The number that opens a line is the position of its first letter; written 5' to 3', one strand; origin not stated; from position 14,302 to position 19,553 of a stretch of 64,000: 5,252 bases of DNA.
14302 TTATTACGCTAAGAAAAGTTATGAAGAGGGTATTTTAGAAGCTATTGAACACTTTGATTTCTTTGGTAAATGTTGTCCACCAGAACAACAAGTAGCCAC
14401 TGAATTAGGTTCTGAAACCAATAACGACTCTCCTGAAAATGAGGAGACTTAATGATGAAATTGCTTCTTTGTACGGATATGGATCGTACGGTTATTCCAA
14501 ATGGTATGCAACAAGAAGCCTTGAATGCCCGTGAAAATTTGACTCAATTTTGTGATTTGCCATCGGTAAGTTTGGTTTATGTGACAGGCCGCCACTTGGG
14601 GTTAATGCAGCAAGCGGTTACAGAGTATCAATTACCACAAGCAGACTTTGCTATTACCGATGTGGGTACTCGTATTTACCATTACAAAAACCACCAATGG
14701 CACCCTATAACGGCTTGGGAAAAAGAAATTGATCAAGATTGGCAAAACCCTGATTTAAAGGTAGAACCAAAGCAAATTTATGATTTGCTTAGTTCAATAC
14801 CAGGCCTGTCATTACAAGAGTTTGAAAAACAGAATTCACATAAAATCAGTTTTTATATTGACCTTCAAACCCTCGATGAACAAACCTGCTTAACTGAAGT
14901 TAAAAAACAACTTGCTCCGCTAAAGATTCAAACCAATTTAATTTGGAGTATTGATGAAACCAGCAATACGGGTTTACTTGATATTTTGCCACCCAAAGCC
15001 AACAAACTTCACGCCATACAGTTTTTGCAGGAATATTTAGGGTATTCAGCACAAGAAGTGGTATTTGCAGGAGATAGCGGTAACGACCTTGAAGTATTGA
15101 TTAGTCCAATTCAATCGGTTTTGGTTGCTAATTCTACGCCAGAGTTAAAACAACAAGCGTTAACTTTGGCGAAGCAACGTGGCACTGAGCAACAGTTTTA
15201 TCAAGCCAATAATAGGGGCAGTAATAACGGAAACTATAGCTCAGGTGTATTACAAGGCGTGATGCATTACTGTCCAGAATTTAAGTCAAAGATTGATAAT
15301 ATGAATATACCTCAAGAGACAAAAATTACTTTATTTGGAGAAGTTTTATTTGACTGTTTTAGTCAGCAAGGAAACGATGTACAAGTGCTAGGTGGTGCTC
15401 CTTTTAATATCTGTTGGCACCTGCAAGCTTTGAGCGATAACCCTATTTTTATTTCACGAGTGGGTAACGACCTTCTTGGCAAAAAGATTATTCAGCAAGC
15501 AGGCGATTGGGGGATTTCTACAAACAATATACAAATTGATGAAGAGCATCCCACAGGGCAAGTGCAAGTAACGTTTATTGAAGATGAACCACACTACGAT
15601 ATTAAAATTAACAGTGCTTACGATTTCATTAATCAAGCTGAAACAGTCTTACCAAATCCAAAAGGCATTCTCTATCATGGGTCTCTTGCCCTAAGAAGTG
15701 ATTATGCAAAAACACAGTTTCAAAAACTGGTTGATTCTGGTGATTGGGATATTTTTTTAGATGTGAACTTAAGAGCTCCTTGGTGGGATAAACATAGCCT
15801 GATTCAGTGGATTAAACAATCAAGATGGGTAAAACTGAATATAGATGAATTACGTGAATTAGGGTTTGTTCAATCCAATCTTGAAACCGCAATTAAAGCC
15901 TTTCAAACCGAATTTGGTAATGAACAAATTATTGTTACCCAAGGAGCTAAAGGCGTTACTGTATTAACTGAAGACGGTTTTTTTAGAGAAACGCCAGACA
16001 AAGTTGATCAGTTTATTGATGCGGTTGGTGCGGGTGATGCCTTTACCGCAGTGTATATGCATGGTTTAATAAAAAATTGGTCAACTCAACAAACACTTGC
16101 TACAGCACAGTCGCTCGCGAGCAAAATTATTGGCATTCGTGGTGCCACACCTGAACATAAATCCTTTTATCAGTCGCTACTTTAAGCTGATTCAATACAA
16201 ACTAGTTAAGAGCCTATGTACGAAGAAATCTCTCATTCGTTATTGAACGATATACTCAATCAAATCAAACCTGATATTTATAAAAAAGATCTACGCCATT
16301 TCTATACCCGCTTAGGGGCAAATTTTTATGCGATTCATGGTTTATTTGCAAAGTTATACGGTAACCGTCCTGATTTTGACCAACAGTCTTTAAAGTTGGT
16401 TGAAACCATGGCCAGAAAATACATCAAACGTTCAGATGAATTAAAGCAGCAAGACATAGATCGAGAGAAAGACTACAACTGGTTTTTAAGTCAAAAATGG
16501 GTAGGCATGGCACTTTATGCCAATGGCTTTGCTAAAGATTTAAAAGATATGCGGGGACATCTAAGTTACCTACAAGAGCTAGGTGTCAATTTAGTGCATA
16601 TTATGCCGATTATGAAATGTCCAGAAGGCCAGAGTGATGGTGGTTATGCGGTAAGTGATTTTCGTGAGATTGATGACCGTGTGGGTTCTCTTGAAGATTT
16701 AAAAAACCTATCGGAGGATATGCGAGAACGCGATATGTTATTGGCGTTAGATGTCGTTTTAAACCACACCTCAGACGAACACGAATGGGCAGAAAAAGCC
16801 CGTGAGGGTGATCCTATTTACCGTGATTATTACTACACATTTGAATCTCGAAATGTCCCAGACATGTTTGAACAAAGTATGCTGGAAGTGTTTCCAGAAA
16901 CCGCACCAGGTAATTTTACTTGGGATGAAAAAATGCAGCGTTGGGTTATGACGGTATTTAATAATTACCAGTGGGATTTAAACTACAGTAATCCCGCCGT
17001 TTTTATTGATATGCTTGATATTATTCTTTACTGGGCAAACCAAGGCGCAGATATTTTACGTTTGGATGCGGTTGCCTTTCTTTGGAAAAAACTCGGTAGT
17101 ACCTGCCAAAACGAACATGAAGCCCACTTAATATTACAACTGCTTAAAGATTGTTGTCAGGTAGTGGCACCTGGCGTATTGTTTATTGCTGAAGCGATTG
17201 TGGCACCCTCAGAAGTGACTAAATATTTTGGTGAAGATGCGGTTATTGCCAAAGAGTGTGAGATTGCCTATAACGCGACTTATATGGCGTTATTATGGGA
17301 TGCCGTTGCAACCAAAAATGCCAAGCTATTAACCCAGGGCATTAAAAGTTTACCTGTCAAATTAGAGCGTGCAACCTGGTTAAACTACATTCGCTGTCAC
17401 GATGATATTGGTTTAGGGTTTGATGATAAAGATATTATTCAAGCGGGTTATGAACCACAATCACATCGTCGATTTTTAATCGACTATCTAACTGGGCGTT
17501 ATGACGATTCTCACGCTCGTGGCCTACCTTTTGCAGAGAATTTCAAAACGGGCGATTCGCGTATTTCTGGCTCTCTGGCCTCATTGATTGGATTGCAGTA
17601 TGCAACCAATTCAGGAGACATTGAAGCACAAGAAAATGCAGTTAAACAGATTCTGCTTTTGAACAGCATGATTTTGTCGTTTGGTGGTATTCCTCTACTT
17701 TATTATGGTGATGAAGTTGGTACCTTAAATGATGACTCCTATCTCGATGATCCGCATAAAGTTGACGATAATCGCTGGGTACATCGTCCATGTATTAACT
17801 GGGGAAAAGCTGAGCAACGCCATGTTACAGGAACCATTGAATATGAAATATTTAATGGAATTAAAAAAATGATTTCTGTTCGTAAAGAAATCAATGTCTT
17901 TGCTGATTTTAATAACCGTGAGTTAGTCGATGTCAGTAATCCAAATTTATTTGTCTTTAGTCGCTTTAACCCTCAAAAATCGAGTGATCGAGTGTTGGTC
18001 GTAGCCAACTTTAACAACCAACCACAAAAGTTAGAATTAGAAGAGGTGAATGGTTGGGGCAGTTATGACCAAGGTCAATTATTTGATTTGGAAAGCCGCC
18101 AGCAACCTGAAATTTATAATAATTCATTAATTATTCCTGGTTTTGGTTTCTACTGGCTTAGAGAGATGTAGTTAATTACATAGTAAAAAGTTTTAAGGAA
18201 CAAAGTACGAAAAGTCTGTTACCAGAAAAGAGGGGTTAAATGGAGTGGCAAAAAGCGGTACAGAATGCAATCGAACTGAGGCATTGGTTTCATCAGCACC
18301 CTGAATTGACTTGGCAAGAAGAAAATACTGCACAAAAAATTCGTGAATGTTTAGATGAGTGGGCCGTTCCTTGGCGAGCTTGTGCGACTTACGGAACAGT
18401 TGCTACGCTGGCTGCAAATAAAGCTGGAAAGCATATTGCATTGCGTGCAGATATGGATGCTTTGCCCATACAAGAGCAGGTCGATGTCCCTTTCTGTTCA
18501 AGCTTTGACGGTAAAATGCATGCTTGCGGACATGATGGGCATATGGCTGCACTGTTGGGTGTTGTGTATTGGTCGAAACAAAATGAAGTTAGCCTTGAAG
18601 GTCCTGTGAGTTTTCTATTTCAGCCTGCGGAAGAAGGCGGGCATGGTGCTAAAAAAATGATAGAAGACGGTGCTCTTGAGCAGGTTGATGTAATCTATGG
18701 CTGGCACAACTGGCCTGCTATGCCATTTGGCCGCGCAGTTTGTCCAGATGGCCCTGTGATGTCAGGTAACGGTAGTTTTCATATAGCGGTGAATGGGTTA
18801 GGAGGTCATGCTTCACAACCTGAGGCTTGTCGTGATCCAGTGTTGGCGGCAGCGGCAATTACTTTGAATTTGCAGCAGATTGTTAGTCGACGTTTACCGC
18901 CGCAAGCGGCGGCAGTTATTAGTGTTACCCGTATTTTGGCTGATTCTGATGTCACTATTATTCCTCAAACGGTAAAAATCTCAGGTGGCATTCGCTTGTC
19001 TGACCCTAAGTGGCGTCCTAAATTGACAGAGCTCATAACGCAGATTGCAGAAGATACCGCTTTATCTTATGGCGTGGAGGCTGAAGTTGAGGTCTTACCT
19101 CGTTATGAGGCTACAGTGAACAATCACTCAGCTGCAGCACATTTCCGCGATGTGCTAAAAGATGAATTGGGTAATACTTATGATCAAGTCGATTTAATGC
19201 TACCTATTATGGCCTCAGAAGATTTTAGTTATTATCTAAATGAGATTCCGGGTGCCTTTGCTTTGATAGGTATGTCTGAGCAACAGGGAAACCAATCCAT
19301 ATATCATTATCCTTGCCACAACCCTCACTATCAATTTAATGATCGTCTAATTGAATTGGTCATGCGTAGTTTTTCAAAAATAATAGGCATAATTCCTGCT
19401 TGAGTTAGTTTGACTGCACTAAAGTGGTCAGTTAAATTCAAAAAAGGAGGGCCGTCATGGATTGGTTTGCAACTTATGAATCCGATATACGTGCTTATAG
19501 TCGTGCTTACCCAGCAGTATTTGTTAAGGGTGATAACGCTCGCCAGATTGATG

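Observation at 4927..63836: Hyper-abundant GC-rich palindrome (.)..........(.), a HIP1/uptake-sequence-like genomic word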

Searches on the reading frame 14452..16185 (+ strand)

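Call 8: search_protein_families(library=pfam, proteins=[window:14452-16185:+])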
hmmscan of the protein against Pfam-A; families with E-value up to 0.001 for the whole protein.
window:14452-16185:+ (577 aa): 3 families
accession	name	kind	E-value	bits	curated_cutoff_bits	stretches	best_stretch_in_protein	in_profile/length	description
PF05116.19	S6PP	-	8e-51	173.4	20.3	1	3-273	2-245/247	Sucrose-6F-phosphate phosphohydrolase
PF00294.29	PfkB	-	2e-33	116.5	25.8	1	300-566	22-296/302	pfkB family carbohydrate kinase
PF08282.18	Hydrolase_3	-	5e-16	59.6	20.9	1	124-238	137-241/255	haloacid dehalogenase-like hydrolase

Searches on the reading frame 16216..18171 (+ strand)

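Call 8: search_protein_families(library=pfam, proteins=[window:16216-18171:+])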
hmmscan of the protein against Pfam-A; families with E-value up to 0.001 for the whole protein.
window:16216-18171:+ (651 aa): 3 families
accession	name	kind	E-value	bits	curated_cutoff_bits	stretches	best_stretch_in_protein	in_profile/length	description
PF00128.31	Alpha-amylase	-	3.8e-46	158.7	22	1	108-396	17-315/446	Alpha amylase, catalytic domain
PF14701.12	hDGE_amylase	-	3.6e-08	33.4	27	1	110-194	22-112/439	Glycogen debranching enzyme, glucanotransferase domain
PF16657.11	Malt_amylase_C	-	5.5e-07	30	27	1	569-647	4-75/75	Maltogenic Amylase, C-terminal domain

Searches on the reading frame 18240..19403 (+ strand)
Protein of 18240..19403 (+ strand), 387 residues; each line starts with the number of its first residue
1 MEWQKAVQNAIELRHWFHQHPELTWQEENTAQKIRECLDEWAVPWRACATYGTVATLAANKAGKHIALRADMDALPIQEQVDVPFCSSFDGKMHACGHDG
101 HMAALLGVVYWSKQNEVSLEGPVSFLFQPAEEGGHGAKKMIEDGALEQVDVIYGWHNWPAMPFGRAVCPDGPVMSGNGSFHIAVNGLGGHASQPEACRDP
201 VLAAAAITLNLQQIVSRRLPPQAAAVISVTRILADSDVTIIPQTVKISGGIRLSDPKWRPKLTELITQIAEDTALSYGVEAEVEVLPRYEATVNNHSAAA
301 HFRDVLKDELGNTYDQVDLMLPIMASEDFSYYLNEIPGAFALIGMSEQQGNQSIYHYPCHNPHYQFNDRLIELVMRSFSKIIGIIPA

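Call 8: search_protein_families(library=pfam, proteins=[window:18240-19403:+])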
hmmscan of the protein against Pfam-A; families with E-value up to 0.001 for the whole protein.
window:18240-19403:+ (387 aa): 2 families
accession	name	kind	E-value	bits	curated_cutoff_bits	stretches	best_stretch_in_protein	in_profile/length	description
PF01546.33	Peptidase_M20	-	2.1e-38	132.7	24.6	1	67-373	1-195/206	Peptidase family M20/M25/M40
PF07687.19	M20_dimer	-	1.7e-06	28.4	21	1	176-276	5-105/107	Peptidase dimerisation domain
